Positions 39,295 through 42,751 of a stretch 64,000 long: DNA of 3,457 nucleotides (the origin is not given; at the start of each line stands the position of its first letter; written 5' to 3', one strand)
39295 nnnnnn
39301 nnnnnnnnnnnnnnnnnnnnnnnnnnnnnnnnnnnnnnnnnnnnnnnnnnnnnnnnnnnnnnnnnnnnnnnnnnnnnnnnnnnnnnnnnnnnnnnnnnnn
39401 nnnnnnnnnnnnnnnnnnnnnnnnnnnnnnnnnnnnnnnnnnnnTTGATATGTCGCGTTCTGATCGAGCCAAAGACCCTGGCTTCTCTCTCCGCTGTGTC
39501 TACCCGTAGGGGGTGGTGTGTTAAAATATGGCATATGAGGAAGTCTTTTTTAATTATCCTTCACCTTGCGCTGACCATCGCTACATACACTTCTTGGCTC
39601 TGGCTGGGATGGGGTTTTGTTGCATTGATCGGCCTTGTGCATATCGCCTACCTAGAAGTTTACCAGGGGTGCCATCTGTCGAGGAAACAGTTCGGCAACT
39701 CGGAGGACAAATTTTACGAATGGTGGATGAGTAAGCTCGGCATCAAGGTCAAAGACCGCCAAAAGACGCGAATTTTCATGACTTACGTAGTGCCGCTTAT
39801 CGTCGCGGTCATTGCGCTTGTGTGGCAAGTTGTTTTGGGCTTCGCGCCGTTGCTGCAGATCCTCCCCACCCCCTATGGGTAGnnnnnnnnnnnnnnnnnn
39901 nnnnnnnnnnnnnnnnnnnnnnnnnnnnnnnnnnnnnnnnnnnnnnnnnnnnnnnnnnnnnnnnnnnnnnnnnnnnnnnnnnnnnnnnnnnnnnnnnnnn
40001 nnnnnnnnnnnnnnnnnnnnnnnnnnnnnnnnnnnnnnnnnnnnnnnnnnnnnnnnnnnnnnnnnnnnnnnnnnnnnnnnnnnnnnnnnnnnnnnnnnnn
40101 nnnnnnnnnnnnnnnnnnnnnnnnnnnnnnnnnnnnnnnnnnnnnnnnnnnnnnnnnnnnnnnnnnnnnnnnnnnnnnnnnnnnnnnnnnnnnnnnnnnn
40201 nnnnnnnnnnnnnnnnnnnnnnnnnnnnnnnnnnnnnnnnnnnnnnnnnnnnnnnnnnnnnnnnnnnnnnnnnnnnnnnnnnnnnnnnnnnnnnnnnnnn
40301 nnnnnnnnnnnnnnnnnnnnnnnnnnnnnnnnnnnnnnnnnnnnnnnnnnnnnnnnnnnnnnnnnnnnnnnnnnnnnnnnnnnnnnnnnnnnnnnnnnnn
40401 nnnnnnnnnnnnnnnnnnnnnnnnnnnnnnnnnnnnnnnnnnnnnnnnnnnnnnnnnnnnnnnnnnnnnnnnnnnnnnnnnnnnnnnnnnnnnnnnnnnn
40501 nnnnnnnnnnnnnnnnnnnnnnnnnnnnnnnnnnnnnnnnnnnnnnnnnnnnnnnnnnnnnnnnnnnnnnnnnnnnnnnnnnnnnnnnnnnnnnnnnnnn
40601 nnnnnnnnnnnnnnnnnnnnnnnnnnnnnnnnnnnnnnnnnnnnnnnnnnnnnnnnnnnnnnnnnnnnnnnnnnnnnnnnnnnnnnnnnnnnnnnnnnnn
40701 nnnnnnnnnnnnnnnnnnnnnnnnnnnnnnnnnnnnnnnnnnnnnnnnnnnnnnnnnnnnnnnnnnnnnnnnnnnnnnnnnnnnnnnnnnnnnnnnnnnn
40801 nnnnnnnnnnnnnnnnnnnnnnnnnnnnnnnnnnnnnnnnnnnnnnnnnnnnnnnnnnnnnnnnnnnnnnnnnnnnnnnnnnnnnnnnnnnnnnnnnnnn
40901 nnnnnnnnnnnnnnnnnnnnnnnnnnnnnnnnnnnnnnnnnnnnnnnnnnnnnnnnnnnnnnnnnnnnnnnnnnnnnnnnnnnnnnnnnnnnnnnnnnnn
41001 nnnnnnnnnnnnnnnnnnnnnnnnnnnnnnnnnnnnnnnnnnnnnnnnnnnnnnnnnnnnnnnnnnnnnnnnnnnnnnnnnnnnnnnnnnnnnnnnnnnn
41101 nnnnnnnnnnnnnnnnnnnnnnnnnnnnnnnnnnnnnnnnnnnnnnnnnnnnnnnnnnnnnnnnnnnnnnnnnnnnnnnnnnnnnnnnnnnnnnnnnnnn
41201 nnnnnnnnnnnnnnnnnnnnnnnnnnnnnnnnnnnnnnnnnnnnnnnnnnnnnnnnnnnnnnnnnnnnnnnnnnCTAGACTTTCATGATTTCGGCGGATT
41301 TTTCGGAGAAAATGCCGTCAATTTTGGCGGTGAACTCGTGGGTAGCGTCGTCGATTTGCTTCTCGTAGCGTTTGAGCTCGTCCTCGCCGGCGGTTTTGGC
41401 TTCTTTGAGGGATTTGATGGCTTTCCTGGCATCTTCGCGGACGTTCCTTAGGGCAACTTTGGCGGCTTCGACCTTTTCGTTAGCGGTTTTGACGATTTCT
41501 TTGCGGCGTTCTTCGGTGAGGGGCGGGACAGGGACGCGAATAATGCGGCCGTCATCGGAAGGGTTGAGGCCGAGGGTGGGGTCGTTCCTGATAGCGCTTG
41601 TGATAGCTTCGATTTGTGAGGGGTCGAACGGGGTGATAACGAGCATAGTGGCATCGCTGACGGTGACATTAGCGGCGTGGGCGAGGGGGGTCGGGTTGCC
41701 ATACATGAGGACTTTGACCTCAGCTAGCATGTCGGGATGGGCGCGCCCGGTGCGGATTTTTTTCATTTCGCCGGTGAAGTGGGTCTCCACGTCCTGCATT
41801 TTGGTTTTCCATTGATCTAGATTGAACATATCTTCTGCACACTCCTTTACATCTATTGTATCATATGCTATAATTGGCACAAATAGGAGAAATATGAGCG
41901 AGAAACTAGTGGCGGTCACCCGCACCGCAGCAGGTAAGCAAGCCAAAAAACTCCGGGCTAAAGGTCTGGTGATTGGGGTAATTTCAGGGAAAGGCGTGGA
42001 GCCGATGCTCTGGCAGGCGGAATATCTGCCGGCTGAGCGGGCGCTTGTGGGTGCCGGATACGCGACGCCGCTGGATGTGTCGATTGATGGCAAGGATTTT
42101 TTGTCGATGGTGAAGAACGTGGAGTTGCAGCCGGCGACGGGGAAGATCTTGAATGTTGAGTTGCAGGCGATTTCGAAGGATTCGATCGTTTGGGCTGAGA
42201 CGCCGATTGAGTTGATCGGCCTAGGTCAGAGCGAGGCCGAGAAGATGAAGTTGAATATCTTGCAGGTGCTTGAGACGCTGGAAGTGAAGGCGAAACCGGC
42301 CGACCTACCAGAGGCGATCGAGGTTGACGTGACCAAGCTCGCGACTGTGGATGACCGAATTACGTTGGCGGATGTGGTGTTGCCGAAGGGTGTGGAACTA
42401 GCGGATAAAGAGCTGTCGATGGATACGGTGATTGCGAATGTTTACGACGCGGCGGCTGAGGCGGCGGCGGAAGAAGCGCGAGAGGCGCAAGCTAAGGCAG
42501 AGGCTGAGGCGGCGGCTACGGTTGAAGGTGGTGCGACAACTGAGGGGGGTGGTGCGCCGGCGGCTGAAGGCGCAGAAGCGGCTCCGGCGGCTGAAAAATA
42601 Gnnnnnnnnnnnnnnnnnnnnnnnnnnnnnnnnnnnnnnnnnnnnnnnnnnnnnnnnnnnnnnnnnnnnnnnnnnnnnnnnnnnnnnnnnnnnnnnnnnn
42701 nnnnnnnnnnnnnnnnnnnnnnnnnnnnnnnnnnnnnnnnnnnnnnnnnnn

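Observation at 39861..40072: Arm peptides resemble the C-terminal half of a FISUMP / DUF1566-type lectin-fold domain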

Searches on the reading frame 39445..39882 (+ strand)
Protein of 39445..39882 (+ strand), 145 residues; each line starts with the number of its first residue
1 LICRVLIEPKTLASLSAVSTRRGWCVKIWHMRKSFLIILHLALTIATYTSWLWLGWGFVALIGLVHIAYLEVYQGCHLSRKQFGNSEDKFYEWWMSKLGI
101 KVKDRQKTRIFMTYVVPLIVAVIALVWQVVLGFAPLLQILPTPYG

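Call 115: search_protein_families(library=pfam, proteins=[window:39445-39882:+], max_evalue=0.0001)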
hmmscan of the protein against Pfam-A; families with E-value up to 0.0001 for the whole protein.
window:39445-39882:+ (145 aa): 0 families

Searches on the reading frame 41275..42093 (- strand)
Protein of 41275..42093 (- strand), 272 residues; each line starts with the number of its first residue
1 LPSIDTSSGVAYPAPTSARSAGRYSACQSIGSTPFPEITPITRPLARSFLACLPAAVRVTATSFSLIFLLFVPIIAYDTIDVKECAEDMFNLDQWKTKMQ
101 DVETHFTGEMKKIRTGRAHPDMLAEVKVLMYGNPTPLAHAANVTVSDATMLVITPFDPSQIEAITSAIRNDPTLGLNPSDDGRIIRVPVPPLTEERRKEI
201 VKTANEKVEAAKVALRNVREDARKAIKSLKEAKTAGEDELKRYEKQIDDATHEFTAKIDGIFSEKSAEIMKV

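Call 115: search_protein_families(library=pfam, proteins=[window:41275-42093:-], max_evalue=0.0001)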
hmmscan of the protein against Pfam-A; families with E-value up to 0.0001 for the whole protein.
window:41275-42093:- (272 aa): 1 family
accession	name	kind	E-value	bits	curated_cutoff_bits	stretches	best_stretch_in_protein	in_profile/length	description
PF01765.24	RRF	-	1.3e-58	197.9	29.7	1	108-270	3-164/164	Ribosome recycling factor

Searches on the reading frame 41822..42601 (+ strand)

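Call 115: search_protein_families(library=pfam, proteins=[window:41822-42601:+], max_evalue=0.0001)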
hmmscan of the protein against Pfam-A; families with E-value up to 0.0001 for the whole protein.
window:41822-42601:+ (259 aa): 2 families
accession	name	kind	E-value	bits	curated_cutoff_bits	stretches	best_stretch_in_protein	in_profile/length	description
PF14693.11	Ribosomal_TL5_C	-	1.8e-16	60.7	27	1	126-208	5-81/84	Ribosomal protein TL5, C-terminal domain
PF01386.24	Ribosomal_L25p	-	1.7e-09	38.5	23.6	1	30-114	2-82/82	Ribosomal L25p family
